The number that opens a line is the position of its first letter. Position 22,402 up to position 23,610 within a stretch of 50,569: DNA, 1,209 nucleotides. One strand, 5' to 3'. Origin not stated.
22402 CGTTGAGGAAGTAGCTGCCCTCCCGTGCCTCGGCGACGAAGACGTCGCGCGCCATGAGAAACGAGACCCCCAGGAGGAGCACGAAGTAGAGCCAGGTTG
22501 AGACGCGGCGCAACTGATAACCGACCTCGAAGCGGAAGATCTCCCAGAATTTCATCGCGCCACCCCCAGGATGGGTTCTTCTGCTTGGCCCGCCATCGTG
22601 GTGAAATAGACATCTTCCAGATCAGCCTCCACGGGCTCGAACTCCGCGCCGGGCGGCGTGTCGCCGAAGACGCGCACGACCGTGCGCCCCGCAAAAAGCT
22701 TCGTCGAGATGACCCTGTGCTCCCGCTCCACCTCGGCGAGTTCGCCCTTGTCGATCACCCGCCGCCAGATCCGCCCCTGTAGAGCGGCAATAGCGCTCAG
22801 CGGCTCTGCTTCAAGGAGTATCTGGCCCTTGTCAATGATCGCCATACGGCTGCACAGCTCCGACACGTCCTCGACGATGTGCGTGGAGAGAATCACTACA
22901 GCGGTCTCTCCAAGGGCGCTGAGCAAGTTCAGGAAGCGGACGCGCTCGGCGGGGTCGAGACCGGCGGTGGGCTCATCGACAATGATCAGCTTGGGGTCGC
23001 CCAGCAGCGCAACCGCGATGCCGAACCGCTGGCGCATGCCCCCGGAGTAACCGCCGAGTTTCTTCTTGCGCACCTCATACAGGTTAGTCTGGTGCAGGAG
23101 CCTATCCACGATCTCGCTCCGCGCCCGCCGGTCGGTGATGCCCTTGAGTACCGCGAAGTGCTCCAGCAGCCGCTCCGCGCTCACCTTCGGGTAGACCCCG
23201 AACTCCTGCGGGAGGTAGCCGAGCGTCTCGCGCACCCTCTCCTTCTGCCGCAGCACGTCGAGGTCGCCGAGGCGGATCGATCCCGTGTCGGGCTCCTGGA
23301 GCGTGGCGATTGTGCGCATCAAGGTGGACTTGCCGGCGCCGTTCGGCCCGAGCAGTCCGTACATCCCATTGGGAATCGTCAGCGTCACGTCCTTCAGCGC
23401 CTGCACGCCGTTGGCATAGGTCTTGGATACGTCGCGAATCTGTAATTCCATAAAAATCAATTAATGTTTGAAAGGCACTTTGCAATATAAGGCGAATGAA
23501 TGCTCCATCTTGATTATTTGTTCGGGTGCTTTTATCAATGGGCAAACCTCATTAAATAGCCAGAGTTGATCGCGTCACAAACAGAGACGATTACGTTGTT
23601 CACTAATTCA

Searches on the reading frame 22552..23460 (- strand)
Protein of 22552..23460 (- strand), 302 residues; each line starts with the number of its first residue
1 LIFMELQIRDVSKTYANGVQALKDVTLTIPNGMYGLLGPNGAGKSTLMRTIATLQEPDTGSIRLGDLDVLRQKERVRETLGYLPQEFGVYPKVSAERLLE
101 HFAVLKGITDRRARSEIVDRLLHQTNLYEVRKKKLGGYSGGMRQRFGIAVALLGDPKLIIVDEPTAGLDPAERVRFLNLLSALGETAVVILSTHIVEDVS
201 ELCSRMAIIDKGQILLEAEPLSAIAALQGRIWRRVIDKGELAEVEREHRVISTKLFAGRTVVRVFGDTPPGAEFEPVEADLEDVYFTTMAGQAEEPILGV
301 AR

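Call 11: search_protein_families(library=pfam, proteins=[window:22552-23460:-], max_evalue=0.0001)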
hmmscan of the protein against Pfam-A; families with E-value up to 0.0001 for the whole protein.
window:22552-23460:- (302 aa): 3 families
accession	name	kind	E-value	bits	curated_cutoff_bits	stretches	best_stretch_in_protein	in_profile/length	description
PF00005.33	ABC_tran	-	1.3e-29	104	25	1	22-166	1-137/137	ABC transporter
PF13304.12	AAA_21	-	1.6e-14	55.2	27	1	139-194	239-298/304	AAA domain, putative AbiEii toxin, Type IV TA system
PF02463.25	SMC_N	-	1.8e-05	24.7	40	0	20-66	11-60/220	RecF/RecN/SMC N terminal domain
